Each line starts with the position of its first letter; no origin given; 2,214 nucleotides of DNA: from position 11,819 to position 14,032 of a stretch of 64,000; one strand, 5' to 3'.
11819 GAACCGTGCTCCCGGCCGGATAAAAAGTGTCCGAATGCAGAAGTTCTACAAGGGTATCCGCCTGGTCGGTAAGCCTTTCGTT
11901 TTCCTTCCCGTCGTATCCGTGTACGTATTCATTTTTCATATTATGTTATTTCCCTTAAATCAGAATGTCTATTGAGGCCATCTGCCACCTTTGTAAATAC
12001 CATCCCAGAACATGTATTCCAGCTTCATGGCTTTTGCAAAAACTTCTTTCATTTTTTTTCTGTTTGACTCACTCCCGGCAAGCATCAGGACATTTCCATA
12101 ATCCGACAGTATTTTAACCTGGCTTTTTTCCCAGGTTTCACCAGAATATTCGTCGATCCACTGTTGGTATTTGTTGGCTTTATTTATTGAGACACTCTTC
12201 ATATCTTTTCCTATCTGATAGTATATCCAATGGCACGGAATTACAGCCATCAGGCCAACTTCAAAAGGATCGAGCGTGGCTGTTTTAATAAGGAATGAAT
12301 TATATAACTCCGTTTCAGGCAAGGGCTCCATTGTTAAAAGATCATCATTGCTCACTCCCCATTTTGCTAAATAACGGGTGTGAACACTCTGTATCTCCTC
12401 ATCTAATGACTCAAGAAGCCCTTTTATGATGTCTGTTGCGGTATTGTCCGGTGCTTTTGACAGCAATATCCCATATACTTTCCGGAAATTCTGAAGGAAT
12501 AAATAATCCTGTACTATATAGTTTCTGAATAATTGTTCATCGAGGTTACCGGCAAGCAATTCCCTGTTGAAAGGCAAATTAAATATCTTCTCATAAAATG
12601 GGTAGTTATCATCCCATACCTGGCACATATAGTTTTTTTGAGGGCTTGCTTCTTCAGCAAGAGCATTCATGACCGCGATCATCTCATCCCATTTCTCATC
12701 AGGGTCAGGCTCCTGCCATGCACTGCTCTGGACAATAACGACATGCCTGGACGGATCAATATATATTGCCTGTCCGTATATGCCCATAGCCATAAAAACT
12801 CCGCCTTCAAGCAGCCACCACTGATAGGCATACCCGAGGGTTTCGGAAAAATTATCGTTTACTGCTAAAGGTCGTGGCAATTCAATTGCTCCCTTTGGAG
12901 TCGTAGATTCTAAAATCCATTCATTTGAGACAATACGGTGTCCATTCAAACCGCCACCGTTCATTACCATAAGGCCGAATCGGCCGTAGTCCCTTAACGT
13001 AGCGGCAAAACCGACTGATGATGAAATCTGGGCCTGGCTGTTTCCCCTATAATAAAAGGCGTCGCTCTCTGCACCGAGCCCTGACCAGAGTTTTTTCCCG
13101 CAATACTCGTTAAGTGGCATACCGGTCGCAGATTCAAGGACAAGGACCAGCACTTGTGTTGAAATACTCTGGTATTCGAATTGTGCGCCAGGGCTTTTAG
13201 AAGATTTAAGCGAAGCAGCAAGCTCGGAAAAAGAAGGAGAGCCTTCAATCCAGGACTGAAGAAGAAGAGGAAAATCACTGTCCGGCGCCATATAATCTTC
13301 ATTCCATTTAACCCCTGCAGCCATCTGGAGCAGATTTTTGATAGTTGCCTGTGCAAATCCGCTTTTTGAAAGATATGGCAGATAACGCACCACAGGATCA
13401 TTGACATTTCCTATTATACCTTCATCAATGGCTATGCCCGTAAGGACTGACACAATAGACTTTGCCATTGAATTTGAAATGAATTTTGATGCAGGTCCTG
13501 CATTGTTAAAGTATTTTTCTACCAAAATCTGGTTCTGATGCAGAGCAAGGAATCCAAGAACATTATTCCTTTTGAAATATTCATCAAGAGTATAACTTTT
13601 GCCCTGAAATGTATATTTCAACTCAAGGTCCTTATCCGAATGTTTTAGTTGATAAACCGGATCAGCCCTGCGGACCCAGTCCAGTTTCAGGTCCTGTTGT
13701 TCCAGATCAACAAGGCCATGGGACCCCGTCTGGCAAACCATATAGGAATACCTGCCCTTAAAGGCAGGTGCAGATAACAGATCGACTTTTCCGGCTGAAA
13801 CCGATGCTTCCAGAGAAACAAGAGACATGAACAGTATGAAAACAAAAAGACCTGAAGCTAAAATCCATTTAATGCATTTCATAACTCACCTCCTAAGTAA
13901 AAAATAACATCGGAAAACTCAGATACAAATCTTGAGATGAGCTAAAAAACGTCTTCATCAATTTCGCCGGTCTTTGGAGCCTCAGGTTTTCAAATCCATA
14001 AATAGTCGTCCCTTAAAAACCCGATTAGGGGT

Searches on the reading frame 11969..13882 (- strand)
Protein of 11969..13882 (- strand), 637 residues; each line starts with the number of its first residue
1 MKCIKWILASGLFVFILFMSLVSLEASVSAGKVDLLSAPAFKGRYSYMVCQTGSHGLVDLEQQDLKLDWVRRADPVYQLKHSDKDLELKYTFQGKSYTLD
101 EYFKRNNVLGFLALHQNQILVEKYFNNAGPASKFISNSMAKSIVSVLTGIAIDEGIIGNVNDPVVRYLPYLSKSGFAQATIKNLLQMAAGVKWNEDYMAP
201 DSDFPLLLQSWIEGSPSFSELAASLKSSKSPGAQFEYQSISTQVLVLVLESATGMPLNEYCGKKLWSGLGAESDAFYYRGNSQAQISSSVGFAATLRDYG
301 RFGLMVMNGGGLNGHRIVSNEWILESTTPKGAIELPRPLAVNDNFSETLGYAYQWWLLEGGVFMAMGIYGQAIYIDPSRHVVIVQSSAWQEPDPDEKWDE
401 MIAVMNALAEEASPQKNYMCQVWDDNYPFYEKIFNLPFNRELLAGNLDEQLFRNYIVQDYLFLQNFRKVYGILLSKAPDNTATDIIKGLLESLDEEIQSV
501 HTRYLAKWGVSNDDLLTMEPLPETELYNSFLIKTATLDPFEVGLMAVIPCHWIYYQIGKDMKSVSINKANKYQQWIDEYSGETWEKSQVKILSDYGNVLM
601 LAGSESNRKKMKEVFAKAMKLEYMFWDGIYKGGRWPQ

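Call 82: search_protein_families(library=pfam, proteins=[window:11969-13882:-], max_evalue=0.000001)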
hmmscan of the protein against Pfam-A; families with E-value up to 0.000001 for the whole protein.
window:11969-13882:- (637 aa): 2 families
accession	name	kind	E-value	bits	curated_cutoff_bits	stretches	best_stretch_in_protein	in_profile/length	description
PF03070.21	TENA_THI-4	-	1.5e-36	126.6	22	1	429-630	7-208/210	TENA/THI-4/PQQC family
PF00144.29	Beta-lactamase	-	2.2e-27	96.6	27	1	112-396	20-317/329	Beta-lactamase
